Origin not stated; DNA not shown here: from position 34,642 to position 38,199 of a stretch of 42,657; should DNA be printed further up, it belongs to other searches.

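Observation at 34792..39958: Translationally coupled trio (GT2-fused polytopic giant + four-module DUF5719-like exoprotein + membrane CxxC thioredoxin-fold protein): candidate uncharacterised envelope-glycan machine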

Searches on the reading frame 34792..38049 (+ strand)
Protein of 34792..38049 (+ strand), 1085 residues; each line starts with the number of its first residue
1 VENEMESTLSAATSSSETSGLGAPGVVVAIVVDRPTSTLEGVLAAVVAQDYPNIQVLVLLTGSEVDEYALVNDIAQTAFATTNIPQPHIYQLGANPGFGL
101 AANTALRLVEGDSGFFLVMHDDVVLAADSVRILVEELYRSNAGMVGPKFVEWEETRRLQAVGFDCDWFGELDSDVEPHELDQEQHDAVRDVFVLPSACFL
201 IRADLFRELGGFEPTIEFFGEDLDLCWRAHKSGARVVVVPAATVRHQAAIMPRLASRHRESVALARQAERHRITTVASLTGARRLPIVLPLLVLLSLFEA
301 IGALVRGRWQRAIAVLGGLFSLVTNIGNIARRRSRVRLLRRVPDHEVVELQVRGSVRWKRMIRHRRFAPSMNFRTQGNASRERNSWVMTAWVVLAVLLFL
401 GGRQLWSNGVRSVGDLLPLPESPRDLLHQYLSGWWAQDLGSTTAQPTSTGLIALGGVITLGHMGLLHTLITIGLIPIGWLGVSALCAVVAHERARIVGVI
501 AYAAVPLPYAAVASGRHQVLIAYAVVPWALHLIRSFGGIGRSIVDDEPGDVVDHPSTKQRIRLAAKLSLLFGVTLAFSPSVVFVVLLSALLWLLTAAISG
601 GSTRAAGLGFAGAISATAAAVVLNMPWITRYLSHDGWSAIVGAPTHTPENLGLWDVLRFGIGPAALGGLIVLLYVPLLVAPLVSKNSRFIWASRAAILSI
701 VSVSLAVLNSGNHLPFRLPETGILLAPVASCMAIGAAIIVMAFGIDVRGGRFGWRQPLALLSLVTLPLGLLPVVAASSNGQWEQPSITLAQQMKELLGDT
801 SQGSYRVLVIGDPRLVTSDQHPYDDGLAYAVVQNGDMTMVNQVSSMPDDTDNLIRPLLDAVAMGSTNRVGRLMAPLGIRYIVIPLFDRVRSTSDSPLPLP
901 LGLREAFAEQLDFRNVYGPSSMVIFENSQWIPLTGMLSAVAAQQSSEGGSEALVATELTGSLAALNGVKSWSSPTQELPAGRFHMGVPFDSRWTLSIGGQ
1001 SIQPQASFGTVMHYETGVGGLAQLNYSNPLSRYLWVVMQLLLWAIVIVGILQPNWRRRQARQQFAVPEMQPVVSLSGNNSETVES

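Call 7: search_protein_families(library=pfam, proteins=[window:34792-38049:+], max_evalue=0.01)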
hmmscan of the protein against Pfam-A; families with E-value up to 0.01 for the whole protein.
window:34792-38049:+ (1085 aa): 3 families
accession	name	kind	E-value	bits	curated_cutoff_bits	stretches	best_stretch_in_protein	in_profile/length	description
PF13641.12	Glyco_tranf_2_3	-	5.9e-15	56.3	27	1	24-257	1-213/230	Glycosyltransferase like family 2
PF00535.33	Glycos_transf_2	-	1.8e-10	41.5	23.3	1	37-206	11-164/168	Glycosyl transferase family 2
PF13632.12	Glyco_trans_2_3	-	3.9e-08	33.8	27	1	116-250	2-127/198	Glycosyl transferase family group 2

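Call 8: search_protein_families(library=ncbifam, proteins=[window:34792-38049:+], max_evalue=0.01)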
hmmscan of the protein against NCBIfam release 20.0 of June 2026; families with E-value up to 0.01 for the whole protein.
window:34792-38049:+ (1085 aa): 5 families
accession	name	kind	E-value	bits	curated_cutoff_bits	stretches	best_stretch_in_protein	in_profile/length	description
TIGR03965.1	mycofact_glyco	equivalog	7.9e-15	54.7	280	1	24-355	74-376/467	mycofactocin biosynthesis glycosyltransferase MftF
TIGR01556.1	rhamnosyltran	subfamily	0.00011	21.5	200.55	1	81-247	41-201/281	rhamnosyltransferase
TIGR03937.1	PgaC_IcaA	equivalog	0.00053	19.1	422.3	0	23-140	44-153/407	poly-beta-1,6-N-acetyl-D-glucosamine synthase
NF041875.1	EPS_EpsD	equivalog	0.0011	18.5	370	1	32-248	8-208/325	exopolysaccharide biosynthesis glycosyltransferase EpsD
TIGR04283.1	glyco_like_mftF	equivalog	0.0017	18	182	1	198-241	140-180/221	TIGR04283 family arsenosugar biosynthesis glycosyltransferase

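Call 10: search_solved_structures(query=window:34792-38049:+, max_evalue=1)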
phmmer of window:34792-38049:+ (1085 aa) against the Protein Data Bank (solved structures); distinct sequences matched with E-value up to 1: 3.
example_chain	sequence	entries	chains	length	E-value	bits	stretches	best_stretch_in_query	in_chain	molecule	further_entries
2d7i_A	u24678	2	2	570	0.39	11.5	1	178-247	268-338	Polypeptide N-acetylgalactosaminyltransferase 10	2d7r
8vh7_A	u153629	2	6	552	0.83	10.4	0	26-123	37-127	Heparosan synthase B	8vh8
8viw_A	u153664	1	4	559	0.85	10.3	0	26-123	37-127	Heparosan synthase B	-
